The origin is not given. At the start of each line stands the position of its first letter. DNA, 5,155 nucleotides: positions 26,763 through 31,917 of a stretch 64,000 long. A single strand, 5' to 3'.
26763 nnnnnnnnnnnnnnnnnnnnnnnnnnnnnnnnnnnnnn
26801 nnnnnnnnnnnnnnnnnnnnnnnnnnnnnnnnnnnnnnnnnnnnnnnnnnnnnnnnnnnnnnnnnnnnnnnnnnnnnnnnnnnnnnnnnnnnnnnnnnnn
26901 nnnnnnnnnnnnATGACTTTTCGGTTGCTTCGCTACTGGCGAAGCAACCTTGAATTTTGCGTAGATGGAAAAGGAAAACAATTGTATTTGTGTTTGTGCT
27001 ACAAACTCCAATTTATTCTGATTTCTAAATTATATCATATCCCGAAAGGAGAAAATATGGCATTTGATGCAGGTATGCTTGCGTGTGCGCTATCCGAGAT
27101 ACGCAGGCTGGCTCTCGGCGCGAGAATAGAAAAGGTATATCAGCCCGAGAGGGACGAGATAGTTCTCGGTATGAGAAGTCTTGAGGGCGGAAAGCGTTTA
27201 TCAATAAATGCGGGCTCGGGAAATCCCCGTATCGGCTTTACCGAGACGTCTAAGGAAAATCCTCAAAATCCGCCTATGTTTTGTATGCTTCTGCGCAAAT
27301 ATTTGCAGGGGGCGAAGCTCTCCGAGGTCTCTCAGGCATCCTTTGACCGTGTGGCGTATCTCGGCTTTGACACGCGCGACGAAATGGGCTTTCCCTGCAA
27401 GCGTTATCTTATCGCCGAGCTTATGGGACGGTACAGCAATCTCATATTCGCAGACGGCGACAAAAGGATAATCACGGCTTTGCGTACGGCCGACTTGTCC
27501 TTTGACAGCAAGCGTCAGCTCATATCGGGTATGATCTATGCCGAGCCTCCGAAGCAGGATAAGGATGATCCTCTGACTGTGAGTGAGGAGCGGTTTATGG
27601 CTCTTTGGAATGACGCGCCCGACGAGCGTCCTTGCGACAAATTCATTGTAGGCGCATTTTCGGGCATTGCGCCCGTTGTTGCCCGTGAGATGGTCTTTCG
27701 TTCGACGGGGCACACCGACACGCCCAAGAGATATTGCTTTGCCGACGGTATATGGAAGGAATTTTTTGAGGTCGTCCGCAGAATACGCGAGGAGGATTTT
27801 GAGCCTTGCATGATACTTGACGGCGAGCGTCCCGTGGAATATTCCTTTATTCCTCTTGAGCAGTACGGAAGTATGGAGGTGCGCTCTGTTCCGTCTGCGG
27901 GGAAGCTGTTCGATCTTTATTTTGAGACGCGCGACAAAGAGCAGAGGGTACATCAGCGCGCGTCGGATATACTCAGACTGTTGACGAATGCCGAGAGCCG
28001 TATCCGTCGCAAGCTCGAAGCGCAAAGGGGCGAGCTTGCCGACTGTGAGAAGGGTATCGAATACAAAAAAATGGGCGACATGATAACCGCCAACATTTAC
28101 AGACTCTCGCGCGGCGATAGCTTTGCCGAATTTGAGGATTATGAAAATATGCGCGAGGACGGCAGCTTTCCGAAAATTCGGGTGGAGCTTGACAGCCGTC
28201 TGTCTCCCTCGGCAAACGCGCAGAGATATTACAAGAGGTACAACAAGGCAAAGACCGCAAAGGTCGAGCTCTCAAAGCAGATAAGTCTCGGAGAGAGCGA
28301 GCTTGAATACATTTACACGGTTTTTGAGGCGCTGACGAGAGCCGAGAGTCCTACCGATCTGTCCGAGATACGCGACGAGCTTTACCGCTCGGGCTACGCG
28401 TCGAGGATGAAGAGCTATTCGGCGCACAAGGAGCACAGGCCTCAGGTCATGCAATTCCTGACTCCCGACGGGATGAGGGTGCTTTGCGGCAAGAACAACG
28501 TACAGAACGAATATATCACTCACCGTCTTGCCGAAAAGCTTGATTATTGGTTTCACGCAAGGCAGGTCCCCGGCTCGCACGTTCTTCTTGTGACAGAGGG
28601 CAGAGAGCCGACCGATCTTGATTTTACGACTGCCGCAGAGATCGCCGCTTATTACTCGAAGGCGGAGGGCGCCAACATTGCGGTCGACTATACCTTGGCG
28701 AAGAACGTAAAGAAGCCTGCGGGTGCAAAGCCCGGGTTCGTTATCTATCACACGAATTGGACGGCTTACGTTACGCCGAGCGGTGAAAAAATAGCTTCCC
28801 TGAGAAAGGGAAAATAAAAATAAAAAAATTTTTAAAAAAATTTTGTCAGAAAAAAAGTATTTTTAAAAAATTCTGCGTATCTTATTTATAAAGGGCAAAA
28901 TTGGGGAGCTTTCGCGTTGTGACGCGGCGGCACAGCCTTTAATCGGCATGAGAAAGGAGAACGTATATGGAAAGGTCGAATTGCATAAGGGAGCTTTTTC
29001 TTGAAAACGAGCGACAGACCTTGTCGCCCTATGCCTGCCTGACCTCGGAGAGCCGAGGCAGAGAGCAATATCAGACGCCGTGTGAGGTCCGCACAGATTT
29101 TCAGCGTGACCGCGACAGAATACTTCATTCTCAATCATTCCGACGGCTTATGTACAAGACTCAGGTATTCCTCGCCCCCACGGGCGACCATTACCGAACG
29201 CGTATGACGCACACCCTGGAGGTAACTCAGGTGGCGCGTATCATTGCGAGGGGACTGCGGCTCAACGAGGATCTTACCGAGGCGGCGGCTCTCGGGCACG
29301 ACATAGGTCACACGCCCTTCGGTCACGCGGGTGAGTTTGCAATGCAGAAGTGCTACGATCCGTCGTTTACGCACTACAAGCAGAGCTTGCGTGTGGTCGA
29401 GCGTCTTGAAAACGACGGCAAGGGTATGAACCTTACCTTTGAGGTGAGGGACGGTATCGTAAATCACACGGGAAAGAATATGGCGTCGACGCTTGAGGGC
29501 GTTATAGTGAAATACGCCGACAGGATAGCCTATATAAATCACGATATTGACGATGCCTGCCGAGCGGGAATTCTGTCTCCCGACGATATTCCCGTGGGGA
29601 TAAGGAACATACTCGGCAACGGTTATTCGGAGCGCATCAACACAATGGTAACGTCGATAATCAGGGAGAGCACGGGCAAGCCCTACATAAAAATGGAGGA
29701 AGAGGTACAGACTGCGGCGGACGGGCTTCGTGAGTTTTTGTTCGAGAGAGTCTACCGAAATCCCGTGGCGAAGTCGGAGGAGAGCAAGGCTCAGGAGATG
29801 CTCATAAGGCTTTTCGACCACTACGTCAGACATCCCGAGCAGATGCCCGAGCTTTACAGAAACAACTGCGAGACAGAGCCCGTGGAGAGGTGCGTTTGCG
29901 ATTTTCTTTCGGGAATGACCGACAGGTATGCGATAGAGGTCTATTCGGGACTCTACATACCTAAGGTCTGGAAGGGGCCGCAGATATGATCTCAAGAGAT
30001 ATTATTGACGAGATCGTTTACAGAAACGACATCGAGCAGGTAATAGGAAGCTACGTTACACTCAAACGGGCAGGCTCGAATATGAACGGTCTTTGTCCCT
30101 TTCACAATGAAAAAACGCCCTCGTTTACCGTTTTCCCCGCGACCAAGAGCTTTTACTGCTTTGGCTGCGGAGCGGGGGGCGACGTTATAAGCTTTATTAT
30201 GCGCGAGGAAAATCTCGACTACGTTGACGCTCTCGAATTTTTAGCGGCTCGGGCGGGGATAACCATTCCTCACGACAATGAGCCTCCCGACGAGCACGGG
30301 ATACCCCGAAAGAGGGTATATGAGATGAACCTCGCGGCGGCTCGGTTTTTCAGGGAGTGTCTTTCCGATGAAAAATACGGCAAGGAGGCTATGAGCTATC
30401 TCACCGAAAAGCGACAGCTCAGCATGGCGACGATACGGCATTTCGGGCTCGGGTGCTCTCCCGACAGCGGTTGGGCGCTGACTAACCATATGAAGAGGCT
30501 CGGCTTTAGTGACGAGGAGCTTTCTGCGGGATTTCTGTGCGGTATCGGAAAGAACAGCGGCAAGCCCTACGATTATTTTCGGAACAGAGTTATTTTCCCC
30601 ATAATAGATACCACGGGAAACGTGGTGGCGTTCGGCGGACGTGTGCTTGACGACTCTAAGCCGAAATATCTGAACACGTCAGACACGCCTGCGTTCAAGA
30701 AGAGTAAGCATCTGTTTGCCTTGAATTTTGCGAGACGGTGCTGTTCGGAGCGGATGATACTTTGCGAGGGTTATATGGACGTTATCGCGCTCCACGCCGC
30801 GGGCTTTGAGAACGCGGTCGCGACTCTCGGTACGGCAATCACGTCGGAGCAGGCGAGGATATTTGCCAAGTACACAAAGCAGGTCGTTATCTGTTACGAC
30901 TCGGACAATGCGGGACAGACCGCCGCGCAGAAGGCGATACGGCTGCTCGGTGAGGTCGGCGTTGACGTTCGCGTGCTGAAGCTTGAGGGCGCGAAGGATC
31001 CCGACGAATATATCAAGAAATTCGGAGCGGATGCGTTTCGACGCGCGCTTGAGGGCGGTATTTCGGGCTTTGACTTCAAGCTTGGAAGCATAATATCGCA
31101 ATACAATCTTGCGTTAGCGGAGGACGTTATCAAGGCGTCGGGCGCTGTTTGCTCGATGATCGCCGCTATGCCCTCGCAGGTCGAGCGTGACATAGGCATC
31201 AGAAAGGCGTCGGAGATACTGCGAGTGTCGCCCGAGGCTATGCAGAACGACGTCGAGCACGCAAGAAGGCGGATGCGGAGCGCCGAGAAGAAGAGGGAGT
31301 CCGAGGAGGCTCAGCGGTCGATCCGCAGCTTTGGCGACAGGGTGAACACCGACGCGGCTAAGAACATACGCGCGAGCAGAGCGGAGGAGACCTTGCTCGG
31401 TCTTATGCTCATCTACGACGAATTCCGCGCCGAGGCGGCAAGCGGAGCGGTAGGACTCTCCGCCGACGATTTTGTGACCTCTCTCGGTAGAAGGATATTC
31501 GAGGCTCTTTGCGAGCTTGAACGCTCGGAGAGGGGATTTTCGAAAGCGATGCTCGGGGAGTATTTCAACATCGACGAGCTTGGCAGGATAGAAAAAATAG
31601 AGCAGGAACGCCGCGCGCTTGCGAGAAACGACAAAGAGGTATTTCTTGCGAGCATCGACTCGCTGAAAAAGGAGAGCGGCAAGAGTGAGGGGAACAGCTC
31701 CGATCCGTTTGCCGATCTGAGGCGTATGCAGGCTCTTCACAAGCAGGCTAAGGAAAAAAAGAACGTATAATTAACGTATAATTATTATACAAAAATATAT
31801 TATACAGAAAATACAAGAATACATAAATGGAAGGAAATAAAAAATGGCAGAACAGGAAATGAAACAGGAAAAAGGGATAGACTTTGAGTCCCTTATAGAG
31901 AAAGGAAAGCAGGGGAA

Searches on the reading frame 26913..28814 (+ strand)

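Call 12: search_protein_families(library=pfam, proteins=[window:26913-28814:+], max_evalue=0.001)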
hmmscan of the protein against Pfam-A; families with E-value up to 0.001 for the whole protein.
window:26913-28814:+ (634 aa): 3 families
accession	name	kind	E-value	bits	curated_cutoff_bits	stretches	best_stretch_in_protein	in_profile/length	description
PF05833.16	NFACT_N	-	1.1e-125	420.4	31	1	53-507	2-454/456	NFACT N-terminal and middle domains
PF05670.18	NFACT-R_1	-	3.7e-11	44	29.8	1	512-605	2-103/112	NFACT protein RNA binding domain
PF18297.6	NFACT-R_2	-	2.4e-06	28.1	26.9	1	515-599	4-85/104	NFACT protein RNA binding domain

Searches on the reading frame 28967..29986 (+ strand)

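Call 12: search_protein_families(library=pfam, proteins=[window:28967-29986:+], max_evalue=0.001)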
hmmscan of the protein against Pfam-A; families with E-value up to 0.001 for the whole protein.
window:28967-29986:+ (340 aa): 2 families
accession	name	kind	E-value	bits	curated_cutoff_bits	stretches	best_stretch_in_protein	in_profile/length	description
PF13286.11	HD_assoc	-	1.2e-25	90.3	22.2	1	241-327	1-90/91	Phosphohydrolase-associated domain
PF01966.28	HD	-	6.4e-17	62.4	22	1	80-188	2-114/116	HD domain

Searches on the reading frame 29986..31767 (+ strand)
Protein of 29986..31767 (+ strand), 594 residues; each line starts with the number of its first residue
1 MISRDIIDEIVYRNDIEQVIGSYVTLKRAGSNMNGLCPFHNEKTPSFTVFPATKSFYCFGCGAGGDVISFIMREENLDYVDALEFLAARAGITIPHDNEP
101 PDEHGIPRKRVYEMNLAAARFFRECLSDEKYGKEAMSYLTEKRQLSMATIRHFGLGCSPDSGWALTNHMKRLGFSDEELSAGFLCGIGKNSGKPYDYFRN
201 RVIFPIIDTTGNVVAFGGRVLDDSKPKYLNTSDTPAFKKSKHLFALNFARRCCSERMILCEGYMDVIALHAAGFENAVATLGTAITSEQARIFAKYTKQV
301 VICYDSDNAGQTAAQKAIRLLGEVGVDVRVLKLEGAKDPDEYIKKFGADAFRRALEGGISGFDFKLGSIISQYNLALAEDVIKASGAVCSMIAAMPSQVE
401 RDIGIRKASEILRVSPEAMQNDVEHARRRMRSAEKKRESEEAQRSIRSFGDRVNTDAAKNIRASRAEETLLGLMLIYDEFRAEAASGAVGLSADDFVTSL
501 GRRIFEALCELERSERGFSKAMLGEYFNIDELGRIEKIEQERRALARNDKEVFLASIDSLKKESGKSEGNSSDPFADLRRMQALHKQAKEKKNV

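Call 12: search_protein_families(library=pfam, proteins=[window:29986-31767:+], max_evalue=0.001)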
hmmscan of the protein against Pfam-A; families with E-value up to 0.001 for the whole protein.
window:29986-31767:+ (594 aa): 9 families
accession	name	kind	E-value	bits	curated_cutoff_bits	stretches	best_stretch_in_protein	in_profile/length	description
PF01807.25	Zn_ribbon_DnaG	-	4.3e-35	119.9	24.9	1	3-97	2-96/98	CHC2 zinc finger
PF08275.17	DNAG_N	-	5.5e-34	117.4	26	1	121-249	1-127/128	DNA primase catalytic core, N-terminal domain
PF13155.12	Toprim_2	-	1.5e-28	99.4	22.1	1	258-343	1-88/88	Toprim-like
PF13662.12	Toprim_4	-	1.4e-22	80.1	25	1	257-331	3-84/85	Toprim domain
PF01751.28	Toprim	-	1.6e-14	54.3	23.1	1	257-323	2-86/96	Toprim domain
PF13362.12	Toprim_3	-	2.9e-10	40.9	27.2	1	256-349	1-95/95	Toprim domain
PF10410.14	DnaB_bind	-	1.1e-07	32.5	20.6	1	362-417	1-56/56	DnaB-helicase binding domain of primase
PF00772.26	DnaB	-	8e-05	23.1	23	1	465-537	7-74/103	DnaB-like helicase N terminal domain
PF12965.13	DUF3854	-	0.00073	19.9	23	0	286-349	58-129/130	Domain of unknown function (DUF3854)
